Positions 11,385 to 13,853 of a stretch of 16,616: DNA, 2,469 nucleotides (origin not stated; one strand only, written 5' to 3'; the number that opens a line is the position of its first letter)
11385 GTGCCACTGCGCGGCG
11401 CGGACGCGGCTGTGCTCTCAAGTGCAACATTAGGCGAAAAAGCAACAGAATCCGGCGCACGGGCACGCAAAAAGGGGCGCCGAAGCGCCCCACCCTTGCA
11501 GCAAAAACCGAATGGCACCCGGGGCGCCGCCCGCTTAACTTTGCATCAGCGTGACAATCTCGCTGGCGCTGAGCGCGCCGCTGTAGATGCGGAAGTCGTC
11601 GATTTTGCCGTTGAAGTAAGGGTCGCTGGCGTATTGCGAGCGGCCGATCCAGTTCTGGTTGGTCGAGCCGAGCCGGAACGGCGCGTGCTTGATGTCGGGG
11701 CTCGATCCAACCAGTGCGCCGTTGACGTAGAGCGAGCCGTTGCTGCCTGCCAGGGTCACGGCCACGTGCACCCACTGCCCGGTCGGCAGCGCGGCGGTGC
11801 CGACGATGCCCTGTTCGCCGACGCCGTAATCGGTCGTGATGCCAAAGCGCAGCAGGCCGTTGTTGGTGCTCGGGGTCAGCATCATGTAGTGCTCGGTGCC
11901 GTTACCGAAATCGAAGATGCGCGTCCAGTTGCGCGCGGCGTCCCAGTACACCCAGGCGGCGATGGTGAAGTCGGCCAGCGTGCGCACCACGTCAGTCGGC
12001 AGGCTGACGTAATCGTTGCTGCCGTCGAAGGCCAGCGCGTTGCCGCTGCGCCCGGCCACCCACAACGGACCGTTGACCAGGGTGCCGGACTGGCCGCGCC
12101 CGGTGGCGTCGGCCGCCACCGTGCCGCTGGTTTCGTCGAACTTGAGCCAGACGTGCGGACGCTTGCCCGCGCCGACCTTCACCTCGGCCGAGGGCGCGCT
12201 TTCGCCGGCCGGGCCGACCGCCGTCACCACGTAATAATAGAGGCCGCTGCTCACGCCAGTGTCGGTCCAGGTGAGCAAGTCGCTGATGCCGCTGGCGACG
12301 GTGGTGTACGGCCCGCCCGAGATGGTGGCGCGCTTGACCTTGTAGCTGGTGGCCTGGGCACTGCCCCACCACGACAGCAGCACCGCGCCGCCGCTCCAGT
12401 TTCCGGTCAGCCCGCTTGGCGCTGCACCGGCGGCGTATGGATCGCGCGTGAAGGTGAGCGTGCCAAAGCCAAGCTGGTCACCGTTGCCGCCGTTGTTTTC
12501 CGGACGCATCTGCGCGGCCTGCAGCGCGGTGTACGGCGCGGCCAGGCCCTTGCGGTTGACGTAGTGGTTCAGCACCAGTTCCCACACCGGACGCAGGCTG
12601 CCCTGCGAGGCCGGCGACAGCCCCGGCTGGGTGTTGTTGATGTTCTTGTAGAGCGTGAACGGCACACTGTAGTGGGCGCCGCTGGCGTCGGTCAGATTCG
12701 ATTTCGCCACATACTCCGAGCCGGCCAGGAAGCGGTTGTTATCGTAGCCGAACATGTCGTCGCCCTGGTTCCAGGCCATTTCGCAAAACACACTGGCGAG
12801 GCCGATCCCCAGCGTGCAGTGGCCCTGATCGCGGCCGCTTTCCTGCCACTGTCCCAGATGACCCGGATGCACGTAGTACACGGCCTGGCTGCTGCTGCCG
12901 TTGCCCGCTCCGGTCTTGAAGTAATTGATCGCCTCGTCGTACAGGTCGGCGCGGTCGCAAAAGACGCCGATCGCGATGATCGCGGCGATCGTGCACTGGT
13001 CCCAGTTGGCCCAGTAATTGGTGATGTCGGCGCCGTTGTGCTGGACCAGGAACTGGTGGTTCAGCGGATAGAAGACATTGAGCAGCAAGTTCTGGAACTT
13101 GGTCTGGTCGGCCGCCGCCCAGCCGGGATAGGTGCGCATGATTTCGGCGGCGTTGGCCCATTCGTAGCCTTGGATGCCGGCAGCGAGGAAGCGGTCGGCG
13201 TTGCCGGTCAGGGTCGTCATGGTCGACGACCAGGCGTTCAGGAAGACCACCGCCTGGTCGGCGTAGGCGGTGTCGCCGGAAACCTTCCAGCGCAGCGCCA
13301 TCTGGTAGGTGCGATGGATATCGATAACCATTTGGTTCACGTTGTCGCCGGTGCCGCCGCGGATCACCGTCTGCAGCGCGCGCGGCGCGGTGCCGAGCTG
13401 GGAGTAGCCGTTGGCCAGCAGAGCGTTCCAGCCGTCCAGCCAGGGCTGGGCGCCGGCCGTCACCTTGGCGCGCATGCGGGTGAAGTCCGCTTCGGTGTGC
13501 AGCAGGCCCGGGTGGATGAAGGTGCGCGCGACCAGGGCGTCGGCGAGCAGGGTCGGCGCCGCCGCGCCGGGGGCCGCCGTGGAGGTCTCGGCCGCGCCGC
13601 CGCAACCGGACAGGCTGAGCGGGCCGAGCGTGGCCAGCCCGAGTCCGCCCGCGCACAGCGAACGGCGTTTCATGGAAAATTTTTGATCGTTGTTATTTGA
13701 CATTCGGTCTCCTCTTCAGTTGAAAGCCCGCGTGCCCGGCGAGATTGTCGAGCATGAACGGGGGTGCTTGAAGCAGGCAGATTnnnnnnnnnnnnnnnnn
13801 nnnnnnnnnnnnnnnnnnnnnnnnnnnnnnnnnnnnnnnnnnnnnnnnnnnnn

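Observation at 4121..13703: Same-strand locus of two paralogous lyase-like multidomain proteins, a PEP-CTERM protein and a giant TonB-dependent receptor, resembling a polysaccharide-utilisation system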

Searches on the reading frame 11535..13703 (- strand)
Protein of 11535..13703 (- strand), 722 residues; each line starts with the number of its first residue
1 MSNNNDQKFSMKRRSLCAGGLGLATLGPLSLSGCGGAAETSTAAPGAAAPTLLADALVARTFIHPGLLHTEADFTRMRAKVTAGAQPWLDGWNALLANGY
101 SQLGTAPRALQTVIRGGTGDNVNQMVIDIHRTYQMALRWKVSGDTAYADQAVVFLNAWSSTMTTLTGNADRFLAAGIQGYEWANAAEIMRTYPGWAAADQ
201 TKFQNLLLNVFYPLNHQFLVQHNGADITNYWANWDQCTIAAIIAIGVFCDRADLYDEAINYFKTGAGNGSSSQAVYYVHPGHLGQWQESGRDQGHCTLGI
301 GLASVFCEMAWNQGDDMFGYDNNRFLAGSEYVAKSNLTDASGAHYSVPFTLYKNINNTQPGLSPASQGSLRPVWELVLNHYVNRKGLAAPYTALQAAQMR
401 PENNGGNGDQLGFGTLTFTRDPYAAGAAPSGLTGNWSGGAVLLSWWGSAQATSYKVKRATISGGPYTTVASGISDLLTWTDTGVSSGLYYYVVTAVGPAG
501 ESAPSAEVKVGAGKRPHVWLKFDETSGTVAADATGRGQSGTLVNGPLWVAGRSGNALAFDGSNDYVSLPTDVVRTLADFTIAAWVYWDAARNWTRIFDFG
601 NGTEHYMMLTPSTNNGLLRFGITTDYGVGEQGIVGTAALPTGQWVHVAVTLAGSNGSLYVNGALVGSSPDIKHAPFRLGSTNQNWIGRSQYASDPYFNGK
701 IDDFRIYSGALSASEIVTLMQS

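Call 4: search_protein_families(library=pfam, proteins=[window:11535-13703:-], max_evalue=0.01)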
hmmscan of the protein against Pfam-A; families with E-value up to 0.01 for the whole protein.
window:11535-13703:- (722 aa): 2 families
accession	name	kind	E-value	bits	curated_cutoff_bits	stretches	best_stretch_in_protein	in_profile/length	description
PF13385.13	Laminin_G_3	-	6.6e-37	127.4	27.6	1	560-716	1-150/151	Concanavalin A-like lectin/glucanases superfamily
PF05426.18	Alginate_lyase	-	1.4e-15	58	22.2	1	121-335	51-268/275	Alginate lyase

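Call 5: search_protein_families(library=ncbifam, proteins=[window:11535-13703:-], max_evalue=0.01)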
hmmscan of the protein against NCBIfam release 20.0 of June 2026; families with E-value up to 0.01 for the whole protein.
window:11535-13703:- (722 aa): 1 family
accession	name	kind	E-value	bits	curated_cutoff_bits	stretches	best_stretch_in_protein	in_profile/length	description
NF052521.1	TafC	equivalog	1.1e-10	41.2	410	1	551-721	189-361/373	TafC family fimbrial protein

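Call 9: search_solved_structures(query=window:11535-13703:-, max_evalue=1, show_alignments=2)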
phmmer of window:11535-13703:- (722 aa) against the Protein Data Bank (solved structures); distinct sequences matched with E-value up to 1: 7.
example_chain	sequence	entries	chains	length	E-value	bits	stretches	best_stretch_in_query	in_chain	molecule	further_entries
4qvs_A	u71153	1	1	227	9.3e-34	120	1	518-720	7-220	S-layer domain-containing protein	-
3mpc_A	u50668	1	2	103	3.2e-14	55.4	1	425-510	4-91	Fn3-like protein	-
5g56_A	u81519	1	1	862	2.2e-11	46.1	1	421-508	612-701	CARBOHYDRATE BINDING FAMILY 6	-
5hon_A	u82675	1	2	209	6.3e-08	34.6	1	547-721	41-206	Extracellular arabinanase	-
8sl1_A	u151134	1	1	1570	0.073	14.6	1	623-714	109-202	Pappalysin-2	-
6pog_A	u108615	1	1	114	0.13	13.7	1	437-506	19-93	Roundabout homolog 3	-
6pol_A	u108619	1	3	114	0.14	13.6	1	434-506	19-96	Roundabout homolog 3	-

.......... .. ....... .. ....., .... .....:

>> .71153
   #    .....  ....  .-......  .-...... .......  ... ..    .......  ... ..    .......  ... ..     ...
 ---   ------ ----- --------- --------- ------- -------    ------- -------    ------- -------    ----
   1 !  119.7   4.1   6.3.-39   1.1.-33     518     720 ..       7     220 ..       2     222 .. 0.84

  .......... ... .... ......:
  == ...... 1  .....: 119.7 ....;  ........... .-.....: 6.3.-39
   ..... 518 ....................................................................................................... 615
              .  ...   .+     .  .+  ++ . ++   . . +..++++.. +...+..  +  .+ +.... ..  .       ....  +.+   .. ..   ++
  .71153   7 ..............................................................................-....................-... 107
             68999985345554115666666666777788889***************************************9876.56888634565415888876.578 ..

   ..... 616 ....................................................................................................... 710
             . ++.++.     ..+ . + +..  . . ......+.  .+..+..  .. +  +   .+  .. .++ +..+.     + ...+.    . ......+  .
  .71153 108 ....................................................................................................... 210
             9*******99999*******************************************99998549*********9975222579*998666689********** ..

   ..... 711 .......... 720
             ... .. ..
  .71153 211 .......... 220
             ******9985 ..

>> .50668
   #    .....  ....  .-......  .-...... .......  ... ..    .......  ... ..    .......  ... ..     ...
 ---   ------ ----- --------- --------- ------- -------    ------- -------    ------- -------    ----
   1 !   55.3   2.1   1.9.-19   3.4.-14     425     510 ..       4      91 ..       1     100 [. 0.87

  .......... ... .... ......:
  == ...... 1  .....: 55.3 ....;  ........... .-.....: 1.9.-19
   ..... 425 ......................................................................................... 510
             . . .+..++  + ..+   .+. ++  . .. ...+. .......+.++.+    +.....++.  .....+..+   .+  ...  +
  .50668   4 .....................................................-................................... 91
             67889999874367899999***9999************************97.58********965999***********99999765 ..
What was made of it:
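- Checked: G1, 11535-13703 (NCBI start 13673, 712 aa): lipobox LSGC; PF05426 Alginate_lyase E 1.4e-15; an FN3 (PDB 3mpc E 3e-14); Laminin_G_3 E 6.6e-37 (calls 4, 9).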

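Call 11: find_encoding_contigs(protein=window:11535-13703:-, flank=10000, max_places=6)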
Protein window:11535-13703:- (722 aa): no gene with exactly this product is on record in the collection.
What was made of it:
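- Tried and rejected: An exact-sequence look-up of G1 in the contig index found nothing, because the collection uses the shorter NCBI start (call 11).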

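Call 12: find_homologous_proteins(query=window:11535-13703:-, max_evalue=0.00001)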
Query window:11535-13703:- (722 aa): 4165 proteins with E <= 0.00001 among 8000 candidates; the best 120 are listed.
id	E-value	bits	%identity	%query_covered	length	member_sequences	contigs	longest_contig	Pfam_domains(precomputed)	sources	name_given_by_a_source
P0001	0.0e+0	1638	100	99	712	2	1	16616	PF13385.14,PF05426.19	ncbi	ncbi:MAG: LamG-like jellyroll fold domain-containing protein [Massilia sp.]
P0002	0.0e+0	1240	75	100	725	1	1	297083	PF13385.14,PF05426.19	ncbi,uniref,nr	ncbi:LamG-like jellyroll fold domain-containing protein [Pseudoduganella namucuonensis]|uniref:Algin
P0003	0.0e+0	1235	75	100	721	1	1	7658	PF13385.14,PF05426.19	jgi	jgi:hypothetical protein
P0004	0.0e+0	1229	74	100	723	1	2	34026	PF13385.14,PF05426.19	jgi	jgi:hypothetical protein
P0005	0.0e+0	1198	72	100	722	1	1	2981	PF13385.14,PF05426.19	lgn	-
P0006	0.0e+0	1191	72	100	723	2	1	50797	PF13385.14,PF05426.19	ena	-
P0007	0.0e+0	1190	72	100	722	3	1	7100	PF13385.14,PF05426.19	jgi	-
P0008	0.0e+0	1177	73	100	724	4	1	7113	PF13385.14,PF05426.19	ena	-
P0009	0.0e+0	1156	55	71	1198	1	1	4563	PF22925.4,PF13385.14,PF25833.1,PF02210.32,PF00054.31,PF00041.28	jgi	jgi:fibronectin type 3 domain-containing protein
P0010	0.0e+0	1151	70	100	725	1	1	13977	PF13385.14,PF05426.19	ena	-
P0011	0.0e+0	1135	70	99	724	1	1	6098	PF13385.14,PF05426.19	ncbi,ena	-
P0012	0.0e+0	1127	68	99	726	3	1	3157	PF13385.14,PF05426.19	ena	-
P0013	0.0e+0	1118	69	99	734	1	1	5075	PF13385.14,PF05426.19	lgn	-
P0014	0.0e+0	1113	68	99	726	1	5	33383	PF13385.14,PF05426.19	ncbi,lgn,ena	ncbi:MAG TPA: LamG-like jellyroll fold domain-containing protein [Noviherbaspirillum sp.]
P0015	0.0e+0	1109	68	99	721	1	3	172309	PF13385.14,PF05426.19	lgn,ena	-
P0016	0.0e+0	1107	59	91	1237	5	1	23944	PF00404.25,PF13385.14,PF05426.19,PF02210.32,PF00041.28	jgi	jgi:fibronectin type 3 domain-containing protein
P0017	0.0e+0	1103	66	100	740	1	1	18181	PF13385.14,PF05426.19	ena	-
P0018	0.0e+0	1089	68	100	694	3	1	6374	PF13385.14,PF05426.19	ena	-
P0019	0.0e+0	1085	55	97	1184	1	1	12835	PF06439.19,PF13385.14,PF25833.1,PF05426.19,PF02210.32,PF00054.31,PF00041.28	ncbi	-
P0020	0.0e+0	1082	67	98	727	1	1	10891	PF13385.14,PF05426.19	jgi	jgi:hypothetical protein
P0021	0.0e+0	1080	64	100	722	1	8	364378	PF13385.14,PF05426.19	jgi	jgi:hypothetical protein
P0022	0.0e+0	1079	66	100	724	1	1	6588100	PF13385.14,PF05426.19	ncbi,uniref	ncbi:alginate lyase family protein [Pseudoduganella sp. LjRoot289]|uniref:LamG-like jellyroll fold d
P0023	0.0e+0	1079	65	100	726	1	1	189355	PF13385.14,PF05426.19,PF02210.32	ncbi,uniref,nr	ncbi:LamG-like jellyroll fold domain-containing protein [Duganella radicis]|uniref:LamG-like jellyro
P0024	0.0e+0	1078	66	99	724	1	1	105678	PF13385.14,PF05426.19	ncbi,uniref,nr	ncbi:LamG-like jellyroll fold domain-containing protein [Pseudoduganella namucuonensis]|uniref:Algin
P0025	0.0e+0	1075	66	97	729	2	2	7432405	PF13385.14,PF05426.19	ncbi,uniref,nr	ncbi:LamG-like jellyroll fold domain-containing protein [Massilia antarctica]|uniref:LamG-like jelly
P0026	0.0e+0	1074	65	100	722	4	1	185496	PF13385.14,PF05426.19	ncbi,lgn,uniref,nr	ncbi:LamG-like jellyroll fold domain-containing protein [Massilia pseudoviolaceinigra]|uniref:LamG-l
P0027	0.0e+0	1073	64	100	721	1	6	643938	PF13385.14,PF05426.19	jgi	jgi:hypothetical protein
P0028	0.0e+0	1066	65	98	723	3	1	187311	PF13385.14,PF05426.19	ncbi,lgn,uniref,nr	ncbi:alginate lyase family protein [Massilia sp. P8910]|uniref:LamG-like jellyroll fold domain-conta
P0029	0.0e+0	1065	64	97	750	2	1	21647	PF13385.14,PF05426.19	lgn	-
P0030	0.0e+0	1062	64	97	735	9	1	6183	PF13385.14,PF05426.19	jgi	jgi:hypothetical protein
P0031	0.0e+0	1060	64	99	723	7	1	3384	PF13385.14,PF05426.19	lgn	-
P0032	0.0e+0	1059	62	100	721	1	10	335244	PF13385.14,PF05426.19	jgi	jgi:hypothetical protein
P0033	0.0e+0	1057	57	91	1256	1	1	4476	PF00354.25,PF13385.14,PF05426.19,PF02210.32,PF00041.28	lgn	-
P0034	0.0e+0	1055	64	98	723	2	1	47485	PF13385.14,PF05426.19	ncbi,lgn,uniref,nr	ncbi:hypothetical protein F2P44_29375 [Massilia sp. CCM 8695]|uniref:LamG-like jellyroll fold domain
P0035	0.0e+0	1050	65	99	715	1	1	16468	PF13385.14,PF05426.19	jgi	jgi:hypothetical protein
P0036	0.0e+0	1049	63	99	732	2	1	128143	PF13385.14,PF05426.19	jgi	-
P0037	0.0e+0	1049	64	99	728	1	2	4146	PF13385.14,PF05426.19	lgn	-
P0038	0.0e+0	1047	65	100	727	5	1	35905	PF13385.14,PF05426.19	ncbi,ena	-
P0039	0.0e+0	1047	66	99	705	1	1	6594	PF13385.14,PF05426.19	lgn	-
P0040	0.0e+0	1047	66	90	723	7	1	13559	PF13385.14,PF05426.19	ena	-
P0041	0.0e+0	1041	67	96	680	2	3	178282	PF13385.14,PF05426.19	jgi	jgi:hypothetical protein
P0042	0.0e+0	1039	63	99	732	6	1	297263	PF13385.14,PF05426.19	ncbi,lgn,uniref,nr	ncbi:LamG-like jellyroll fold domain-containing protein [Duganella sp. CF458]|uniref:LamG-like jelly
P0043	0.0e+0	1038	56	91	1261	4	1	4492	PF13385.14,PF05426.19,PF02210.32,PF00041.28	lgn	-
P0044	0.0e+0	1033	65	99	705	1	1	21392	PF13385.14,PF05426.19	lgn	-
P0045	0.0e+0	1032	66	96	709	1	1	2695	PF13385.14,PF05426.19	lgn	-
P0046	0.0e+0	1031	63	99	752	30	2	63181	PF13385.14,PF05426.19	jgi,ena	-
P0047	0.0e+0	1030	63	100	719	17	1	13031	PF13385.14,PF05426.19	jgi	jgi:hypothetical protein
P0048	0.0e+0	1030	62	99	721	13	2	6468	PF13385.14,PF05426.19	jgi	jgi:hypothetical protein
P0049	0.0e+0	1027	64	97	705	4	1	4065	PF13385.14,PF05426.19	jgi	jgi:hypothetical protein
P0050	0.0e+0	1025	55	91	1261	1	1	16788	PF07953.21,PF00354.25,PF13385.14,PF25833.1,PF05426.19,PF00041.28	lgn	-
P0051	0.0e+0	1018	61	99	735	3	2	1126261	PF13385.14,PF05426.19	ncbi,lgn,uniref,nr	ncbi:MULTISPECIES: LamG-like jellyroll fold domain-containing protein [unclassified Duganella]|unire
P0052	0.0e+0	1018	64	99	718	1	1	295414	PF13385.14,PF05426.19,PF02210.32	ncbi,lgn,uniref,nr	ncbi:hypothetical protein FHW83_003739 [Duganella sp. SG902]|uniref:LamG-like jellyroll fold domain-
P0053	0.0e+0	1017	62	99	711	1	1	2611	PF13385.14,PF05426.19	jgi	jgi:hypothetical protein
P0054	0.0e+0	1016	63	99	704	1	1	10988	PF13385.14,PF05426.19,PF02210.32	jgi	jgi:hypothetical protein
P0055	0.0e+0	1012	61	100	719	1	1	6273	PF13385.14,PF05426.19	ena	-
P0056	0.0e+0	1011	63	98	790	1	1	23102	PF13385.14,PF05426.19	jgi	jgi:hypothetical protein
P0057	0.0e+0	1011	62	99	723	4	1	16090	PF13385.14,PF05426.19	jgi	jgi:hypothetical protein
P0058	4.9e-298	1009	64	97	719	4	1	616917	PF13385.14,PF05426.19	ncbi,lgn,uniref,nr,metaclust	ncbi:Alginate lyase [Rhodoferax sp. OV413]|uniref:LamG-like jellyroll fold domain-containing protein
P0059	1.9e-297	1007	61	99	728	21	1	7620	PF13385.14,PF05426.19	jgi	-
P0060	1.9e-297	1007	62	99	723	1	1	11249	PF13385.14,PF05426.19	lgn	-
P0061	3.1e-297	1006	50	98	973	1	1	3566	PF13385.14,PF05426.19,PF02210.32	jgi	jgi:hypothetical protein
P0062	3.7e-297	1006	50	98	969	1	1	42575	PF13385.14,PF05426.19,PF02210.32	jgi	jgi:hypothetical protein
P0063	5.8e-297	1005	62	100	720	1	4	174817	PF13385.14,PF05426.19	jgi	jgi:hypothetical protein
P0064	9.9e-297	1004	62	98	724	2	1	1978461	PF13385.14,PF05426.19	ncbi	ncbi:LamG-like jellyroll fold domain-containing protein [Rhodoferax ferrireducens]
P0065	4.4e-295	999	60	99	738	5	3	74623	PF13385.14,PF05426.19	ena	-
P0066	9.6e-294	994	60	100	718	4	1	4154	PF13385.14,PF05426.19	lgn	-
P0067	4.2e-293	992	66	91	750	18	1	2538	PF13385.14,PF05426.19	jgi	jgi:hypothetical protein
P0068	3.0e-290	983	65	92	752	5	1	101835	PF13385.14,PF05426.19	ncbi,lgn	-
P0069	4.0e-288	976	64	94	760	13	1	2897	PF13385.14,PF05426.19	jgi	jgi:hypothetical protein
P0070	6.5e-288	975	61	99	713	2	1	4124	PF13385.14,PF05426.19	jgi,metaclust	metaclust:\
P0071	1.1e-287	974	65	92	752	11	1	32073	PF13385.14,PF05426.19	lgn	-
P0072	4.0e-286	969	60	100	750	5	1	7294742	PF13385.14,PF05426.19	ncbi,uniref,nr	ncbi:alginate lyase family protein [Variovorax paradoxus]|uniref:LamG-like jellyroll fold domain-con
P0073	1.1e-285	968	64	94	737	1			PF13385.14,PF05426.19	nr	nr:LamG-like jellyroll fold domain-containing protein [Variovorax sp. Root411]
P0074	1.2e-285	968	64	94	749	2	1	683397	PF13385.14,PF05426.19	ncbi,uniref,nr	ncbi:LamG-like jellyroll fold domain-containing protein [Variovorax sp. Root411]|uniref:LamG-like je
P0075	5.5e-285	966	64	92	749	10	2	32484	PF13385.14,PF05426.19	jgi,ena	-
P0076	2.4e-284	963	64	93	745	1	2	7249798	PF13385.14,PF05426.19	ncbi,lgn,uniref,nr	ncbi:Alginate lyase [Variovorax sp. YR752]|uniref:LamG-like jellyroll fold domain-containing protein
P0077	2.8e-284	963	63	92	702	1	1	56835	PF13385.14,PF05426.19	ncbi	ncbi:MAG TPA: LamG-like jellyroll fold domain-containing protein [Variovorax sp.]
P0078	2.9e-283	960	61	99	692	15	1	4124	PF13385.14,PF05426.19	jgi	jgi:hypothetical protein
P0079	3.0e-283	960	64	93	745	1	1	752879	PF13385.14,PF05426.19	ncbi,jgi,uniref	ncbi:LamG-like jellyroll fold domain-containing protein [Variovorax paradoxus]|jgi:hypothetical prot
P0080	3.0e-283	960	64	93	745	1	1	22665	PF13385.14,PF05426.19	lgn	-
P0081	5.4e-283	959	65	89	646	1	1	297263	PF13385.14,PF05426.19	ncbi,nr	ncbi:Alginate lyase [Duganella sp. CF458]|nr:Alginate lyase [Duganella sp. CF458]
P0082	5.5e-283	959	64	93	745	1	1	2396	PF13385.14,PF05426.19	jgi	jgi:hypothetical protein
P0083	6.5e-283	959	64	93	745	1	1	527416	PF13385.14,PF05426.19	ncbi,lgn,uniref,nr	ncbi:Alginate lyase [Variovorax sp. YR266]|uniref:LamG-like jellyroll fold domain-containing protein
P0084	6.9e-283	959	61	98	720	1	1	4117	PF13385.14,PF05426.19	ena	-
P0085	1.3e-282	958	64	93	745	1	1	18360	PF13385.14,PF05426.19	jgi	jgi:hypothetical protein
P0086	1.3e-282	958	64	93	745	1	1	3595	PF13385.14,PF05426.19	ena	-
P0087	3.3e-282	956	64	93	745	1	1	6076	PF13385.14,PF05426.19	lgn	-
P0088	4.1e-282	956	63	92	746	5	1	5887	PF13385.14,PF05426.19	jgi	-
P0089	4.4e-282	956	64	93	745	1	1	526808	PF13385.14,PF05426.19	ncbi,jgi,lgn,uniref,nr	ncbi:LamG-like jellyroll fold domain-containing protein [Variovorax sp. OV084]|jgi:hypothetical prot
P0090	5.8e-282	956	64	93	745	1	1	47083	PF13385.14,PF05426.19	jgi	jgi:hypothetical protein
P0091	8.6e-282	955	61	98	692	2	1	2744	PF13385.14,PF05426.19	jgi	jgi:hypothetical protein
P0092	1.7e-281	954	61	98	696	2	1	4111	PF13385.14,PF05426.19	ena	-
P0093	3.8e-281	953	64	92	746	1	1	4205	PF13385.14,PF05426.19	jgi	jgi:hypothetical protein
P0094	8.0e-281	952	63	93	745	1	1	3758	PF13385.14,PF05426.19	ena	-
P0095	9.3e-281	952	64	92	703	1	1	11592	PF13385.14,PF05426.19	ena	-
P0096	1.0e-280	951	63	93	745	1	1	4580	PF13385.14,PF05426.19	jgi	-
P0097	1.2e-280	951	63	93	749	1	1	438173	PF13385.14,PF05426.19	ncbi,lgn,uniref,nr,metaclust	ncbi:Alginate lyase [Variovorax sp. YR634]|uniref:LamG-like jellyroll fold domain-containing protein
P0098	1.3e-280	951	63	93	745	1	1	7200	PF13385.14,PF05426.19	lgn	-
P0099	2.8e-280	950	63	95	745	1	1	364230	PF13385.14,PF05426.19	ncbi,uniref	ncbi:LamG-like jellyroll fold domain-containing protein [Variovorax sp. ZT5P49]|uniref:LamG-like jel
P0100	3.3e-280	950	63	91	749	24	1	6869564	PF13385.14,PF05426.19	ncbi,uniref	ncbi:LamG-like jellyroll fold domain-containing protein [Variovorax sp. 350MFTsu5.1]|uniref:LamG-lik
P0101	3.4e-280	950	63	93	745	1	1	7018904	PF13385.14,PF05426.19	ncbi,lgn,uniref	ncbi:LamG-like jellyroll fold domain-containing protein [Variovorax sp. R-27]|uniref:LamG-like jelly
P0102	6.5e-280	949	62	93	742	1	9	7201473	PF13385.14,PF05426.19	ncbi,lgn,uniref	ncbi:LamG-like jellyroll fold domain-containing protein [Variovorax sp. W6]|uniref:LamG-like jellyro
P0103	7.5e-280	949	63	91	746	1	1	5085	PF13385.14,PF05426.19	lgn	-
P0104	1.9e-279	947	63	92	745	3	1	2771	PF13385.14,PF05426.19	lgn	-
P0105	1.9e-279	947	63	92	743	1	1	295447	PF13385.14,PF05426.19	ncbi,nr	ncbi:UNVERIFIED_ORG: hypothetical protein J2W38_005105 [Variovorax paradoxus]|nr:hypothetical protei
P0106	1.9e-279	947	63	91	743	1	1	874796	PF13385.14,PF05426.19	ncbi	ncbi:UNVERIFIED_ORG: hypothetical protein ABIC43_003231 [Variovorax guangxiensis]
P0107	3.9e-279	946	63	91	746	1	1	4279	PF13385.14,PF05426.19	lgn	-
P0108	4.4e-279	946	63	92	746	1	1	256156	PF13385.14,PF05426.19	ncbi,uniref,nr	ncbi:hypothetical protein EJP69_27435 [Variovorax gossypii]|uniref:LamG-like jellyroll fold domain-c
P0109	5.8e-279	946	59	100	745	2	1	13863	PF13385.14,PF05426.19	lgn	-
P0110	6.0e-279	946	63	92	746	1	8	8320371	PF13385.14,PF05426.19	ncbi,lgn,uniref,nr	ncbi:LamG-like jellyroll fold domain-containing protein [Variovorax sp. NFACC27]|uniref:LamG-like je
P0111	9.8e-279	945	63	91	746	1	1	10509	PF13385.14,PF05426.19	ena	-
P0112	1.1e-278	945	61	98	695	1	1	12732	PF13385.14,PF05426.19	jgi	jgi:hypothetical protein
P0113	1.4e-278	944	63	91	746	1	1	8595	PF13385.14,PF05426.19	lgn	-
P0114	1.5e-278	944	62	92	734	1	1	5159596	PF13385.14,PF05426.19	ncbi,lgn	-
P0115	3.3e-278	943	63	92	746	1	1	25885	PF13385.14,PF05426.19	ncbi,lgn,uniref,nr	ncbi:Alginate lyase [Variovorax sp. YR750]|uniref:LamG-like jellyroll fold domain-containing protein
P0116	5.3e-278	942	61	92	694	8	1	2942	PF13385.14,PF05426.19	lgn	-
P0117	6.9e-278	942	61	95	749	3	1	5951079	PF13385.14,PF05426.19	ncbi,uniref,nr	ncbi:hypothetical protein QFZ42_004333 [Variovorax paradoxus]|uniref:LamG-like jellyroll fold domain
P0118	2.1e-277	940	60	99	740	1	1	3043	PF13385.14,PF05426.19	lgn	-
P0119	7.3e-277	939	62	92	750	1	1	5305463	PF13385.14,PF05426.19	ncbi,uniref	ncbi:LamG-like jellyroll fold domain-containing protein [Variovorax sp. AFSI2.2]|uniref:LamG-like je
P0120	9.2e-277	938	57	98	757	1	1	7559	PF13385.14,PF05426.19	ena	-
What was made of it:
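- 11535..13673 (-): G1: lipoprotein, 712 aa from the NCBI start (the ORF extends to 13703). It has a Tat-like RR signal plus lipobox LSGC, then a PL5-like toroid (about 12414-13526), an FN3 (about 12174-12431) and a Laminin_G_3 domain (about 11556-12026). The family is widespread in Massilia, Duganella, Variovorax and Rhodoferax (call 12).
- On NF038129 PEP-CTERM family / PEP-CTERM sorting: The window is the whole 16.6-kb contig (call 12) and contains no exosortase.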
